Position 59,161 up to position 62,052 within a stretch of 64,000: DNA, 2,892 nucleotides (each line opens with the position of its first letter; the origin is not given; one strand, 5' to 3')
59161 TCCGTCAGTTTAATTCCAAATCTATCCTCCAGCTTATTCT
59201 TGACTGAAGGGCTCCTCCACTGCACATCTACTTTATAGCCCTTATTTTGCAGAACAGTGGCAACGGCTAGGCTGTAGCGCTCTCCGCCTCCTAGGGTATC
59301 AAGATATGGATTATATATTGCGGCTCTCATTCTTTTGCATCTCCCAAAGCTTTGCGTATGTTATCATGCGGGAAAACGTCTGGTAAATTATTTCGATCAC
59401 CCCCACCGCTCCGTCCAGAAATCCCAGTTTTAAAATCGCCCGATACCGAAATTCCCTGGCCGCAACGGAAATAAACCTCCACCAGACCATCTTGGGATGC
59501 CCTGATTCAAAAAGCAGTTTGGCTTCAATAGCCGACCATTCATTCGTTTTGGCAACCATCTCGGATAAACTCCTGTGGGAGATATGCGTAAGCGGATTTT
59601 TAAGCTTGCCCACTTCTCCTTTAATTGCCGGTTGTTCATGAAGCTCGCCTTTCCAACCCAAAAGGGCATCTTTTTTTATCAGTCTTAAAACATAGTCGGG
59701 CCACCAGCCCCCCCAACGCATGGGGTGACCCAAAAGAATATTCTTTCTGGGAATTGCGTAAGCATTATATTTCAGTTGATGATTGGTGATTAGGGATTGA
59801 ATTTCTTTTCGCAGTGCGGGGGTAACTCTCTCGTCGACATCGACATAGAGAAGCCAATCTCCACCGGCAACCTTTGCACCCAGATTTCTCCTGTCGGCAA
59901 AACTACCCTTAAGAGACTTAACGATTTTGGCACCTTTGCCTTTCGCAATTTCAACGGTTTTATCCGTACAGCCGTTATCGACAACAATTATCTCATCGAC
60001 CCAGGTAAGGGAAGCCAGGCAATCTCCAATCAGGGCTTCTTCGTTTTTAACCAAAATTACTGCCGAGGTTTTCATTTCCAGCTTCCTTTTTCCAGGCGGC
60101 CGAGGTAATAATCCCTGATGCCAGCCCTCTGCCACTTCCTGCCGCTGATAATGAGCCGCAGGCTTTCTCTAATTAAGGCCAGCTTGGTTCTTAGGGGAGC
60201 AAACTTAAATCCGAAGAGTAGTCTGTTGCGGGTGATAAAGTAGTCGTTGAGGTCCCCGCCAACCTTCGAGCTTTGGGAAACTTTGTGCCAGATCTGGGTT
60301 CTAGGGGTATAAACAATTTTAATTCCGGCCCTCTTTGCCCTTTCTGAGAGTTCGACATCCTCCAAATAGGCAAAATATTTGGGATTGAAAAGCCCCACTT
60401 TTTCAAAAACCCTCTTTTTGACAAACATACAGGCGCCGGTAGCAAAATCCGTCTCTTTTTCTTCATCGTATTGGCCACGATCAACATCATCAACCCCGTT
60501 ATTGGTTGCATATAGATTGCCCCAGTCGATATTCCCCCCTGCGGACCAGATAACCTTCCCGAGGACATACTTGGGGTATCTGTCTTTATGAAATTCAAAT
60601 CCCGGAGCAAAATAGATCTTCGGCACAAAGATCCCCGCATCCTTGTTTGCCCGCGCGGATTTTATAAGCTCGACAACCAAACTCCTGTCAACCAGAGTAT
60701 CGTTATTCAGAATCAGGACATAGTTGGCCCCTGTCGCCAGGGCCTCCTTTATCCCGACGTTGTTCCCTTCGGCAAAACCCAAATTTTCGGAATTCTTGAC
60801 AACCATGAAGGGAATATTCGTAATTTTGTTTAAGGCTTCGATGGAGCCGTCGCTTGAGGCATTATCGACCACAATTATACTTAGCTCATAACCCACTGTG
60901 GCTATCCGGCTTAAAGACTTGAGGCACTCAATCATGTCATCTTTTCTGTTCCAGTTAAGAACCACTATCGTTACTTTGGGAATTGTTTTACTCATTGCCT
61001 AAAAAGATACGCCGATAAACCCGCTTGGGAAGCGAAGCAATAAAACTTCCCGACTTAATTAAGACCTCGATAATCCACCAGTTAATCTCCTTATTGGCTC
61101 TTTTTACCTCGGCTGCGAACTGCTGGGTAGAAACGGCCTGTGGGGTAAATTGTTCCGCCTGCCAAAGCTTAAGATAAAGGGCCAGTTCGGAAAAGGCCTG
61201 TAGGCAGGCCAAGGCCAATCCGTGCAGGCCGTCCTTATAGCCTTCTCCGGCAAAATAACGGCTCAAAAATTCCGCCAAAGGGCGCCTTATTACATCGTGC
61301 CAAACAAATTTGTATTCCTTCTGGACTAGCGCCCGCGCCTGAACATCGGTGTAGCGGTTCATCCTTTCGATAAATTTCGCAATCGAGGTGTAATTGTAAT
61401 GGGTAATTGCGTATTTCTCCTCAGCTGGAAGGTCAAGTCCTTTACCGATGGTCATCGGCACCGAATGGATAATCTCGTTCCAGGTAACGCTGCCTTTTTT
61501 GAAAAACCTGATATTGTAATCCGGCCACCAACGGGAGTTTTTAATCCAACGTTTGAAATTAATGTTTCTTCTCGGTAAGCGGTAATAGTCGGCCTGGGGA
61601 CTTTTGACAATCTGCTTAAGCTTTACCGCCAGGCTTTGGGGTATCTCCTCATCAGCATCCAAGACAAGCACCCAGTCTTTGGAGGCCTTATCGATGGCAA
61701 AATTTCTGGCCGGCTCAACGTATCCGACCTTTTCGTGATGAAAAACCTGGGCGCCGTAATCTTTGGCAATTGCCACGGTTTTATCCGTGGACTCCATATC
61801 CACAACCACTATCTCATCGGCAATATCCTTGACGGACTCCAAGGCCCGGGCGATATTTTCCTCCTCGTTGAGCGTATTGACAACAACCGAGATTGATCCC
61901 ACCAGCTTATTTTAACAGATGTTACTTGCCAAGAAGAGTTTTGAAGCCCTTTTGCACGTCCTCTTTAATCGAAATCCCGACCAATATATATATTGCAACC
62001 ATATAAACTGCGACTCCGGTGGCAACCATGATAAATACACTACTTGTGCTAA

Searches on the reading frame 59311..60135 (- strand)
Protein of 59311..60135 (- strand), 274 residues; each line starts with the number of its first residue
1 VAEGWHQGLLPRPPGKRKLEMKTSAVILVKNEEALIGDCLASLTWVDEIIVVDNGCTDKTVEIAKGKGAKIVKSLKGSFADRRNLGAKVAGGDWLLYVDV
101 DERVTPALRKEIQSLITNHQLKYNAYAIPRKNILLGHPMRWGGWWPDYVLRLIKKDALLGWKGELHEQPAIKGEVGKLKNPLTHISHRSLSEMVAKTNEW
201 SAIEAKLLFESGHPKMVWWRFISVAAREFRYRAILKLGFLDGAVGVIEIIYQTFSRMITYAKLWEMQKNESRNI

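Call 9: search_protein_families(library=pfam, proteins=[window:59311-60135:-], max_evalue=0.01)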
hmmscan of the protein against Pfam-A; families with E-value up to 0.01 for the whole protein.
window:59311-60135:- (274 aa): 3 families
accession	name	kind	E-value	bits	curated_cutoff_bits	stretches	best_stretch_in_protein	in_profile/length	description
PF00535.33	Glycos_transf_2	-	1.1e-14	55.2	23.3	1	24-132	1-119/168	Glycosyl transferase family 2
PF13704.12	Glyco_tranf_2_4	-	1e-08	36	27.5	1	30-103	1-83/98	Glycosyl transferase family 2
PF10111.15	Glyco_tranf_2_2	-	0.00014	21.9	27.3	1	47-125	30-115/276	Glycosyltransferase like family 2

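Call 44: search_protein_families(library=ncbifam, proteins=[window:59311-60135:-], max_evalue=0.0001)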
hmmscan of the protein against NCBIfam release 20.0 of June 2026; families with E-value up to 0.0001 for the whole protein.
window:59311-60135:- (274 aa): 5 families
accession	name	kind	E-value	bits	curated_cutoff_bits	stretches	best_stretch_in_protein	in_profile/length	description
TIGR04283.1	glyco_like_mftF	equivalog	2.1e-14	53.7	182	1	24-126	2-107/221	TIGR04283 family arsenosugar biosynthesis glycosyltransferase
NF007482.0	PRK10073.1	equivalog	2.8e-09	36.4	423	1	21-121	6-115/334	glycosyltransferase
NF010496.0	PRK13915.1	equivalog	2.3e-07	30.2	262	1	17-74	27-91/307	glucosyl-3-phosphoglycerate synthase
TIGR04195.1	S_glycosyl_SunS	equivalog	7.2e-07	28.4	350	1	26-103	62-143/421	SunS family peptide S-glycosyltransferase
TIGR03965.1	mycofact_glyco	equivalog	3.7e-05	22.8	280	1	20-106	73-169/467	mycofactocin biosynthesis glycosyltransferase MftF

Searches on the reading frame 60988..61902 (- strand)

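Call 9: search_protein_families(library=pfam, proteins=[window:60988-61902:-], max_evalue=0.01)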
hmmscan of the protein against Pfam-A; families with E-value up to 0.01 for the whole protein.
window:60988-61902:- (304 aa): 3 families
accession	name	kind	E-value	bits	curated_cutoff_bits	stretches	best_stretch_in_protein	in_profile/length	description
PF00535.33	Glycos_transf_2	-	7.7e-24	85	23.3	1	5-143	1-147/168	Glycosyl transferase family 2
PF13704.12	Glyco_tranf_2_4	-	1.5e-05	25.9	27.5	1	12-85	2-82/98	Glycosyl transferase family 2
PF13641.12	Glyco_tranf_2_3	-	0.00055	20.4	27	1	4-120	3-132/230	Glycosyltransferase like family 2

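Call 44: search_protein_families(library=ncbifam, proteins=[window:60988-61902:-], max_evalue=0.0001)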
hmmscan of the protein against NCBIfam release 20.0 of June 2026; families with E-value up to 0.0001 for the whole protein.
window:60988-61902:- (304 aa): 12 families
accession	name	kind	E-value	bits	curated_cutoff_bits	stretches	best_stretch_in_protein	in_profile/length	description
TIGR04283.1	glyco_like_mftF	equivalog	3.4e-16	59.5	182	1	4-108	1-106/221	TIGR04283 family arsenosugar biosynthesis glycosyltransferase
TIGR04195.1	S_glycosyl_SunS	equivalog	6e-11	41.8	350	1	3-100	58-156/421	SunS family peptide S-glycosyltransferase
NF010496.0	PRK13915.1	equivalog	1.4e-10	40.7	262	1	3-59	32-94/307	glucosyl-3-phosphoglycerate synthase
TIGR04182.1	glyco_TIGR04182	equivalog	2.4e-10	40.3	325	1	4-95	2-93/293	S-layer glycoprotein N-glycosyltransferase AglJ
NF041391.1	DPhHxTase_Halo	equivalog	1.6e-08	33.8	375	1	10-91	3-85/213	dolichyl-phosphate hexose transferase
NF007482.0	PRK10073.1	equivalog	1.2e-07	31.1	423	1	3-102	7-113/334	glycosyltransferase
NF038302.1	EPS_HpsE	equivalog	1.8e-06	27.2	300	1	4-89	3-100/307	hormogonium polysaccharide biosynthesis glycosyltransferase HpsE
NF045692.1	OglycostaseCruG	equivalog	4.4e-06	25.9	600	1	1-105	40-158/386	2'-O-glycosyltransferase CruG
NF047683.1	TeichurnBiosyTuaG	equivalog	1.6e-05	24.7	400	1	3-89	7-102/252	teichuronic acid biosynthesis protein TuaG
NF050050.1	ProtGlycPglI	equivalog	5e-05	22.8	500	0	2-91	2-101/306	GalNAc(5)-diNAcBac-PP-undecaprenol beta-1,3-glucosyltransferase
NF041875.1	EPS_EpsD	equivalog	6.1e-05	22.6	370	1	4-91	1-96/325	exopolysaccharide biosynthesis glycosyltransferase EpsD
NF058614.1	PPMAGASynPpgS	equivalog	8.2e-05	22.1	370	0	6-56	4-54/226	polyprenyl-phospho-N-acetylgalactosaminyl synthase PpgS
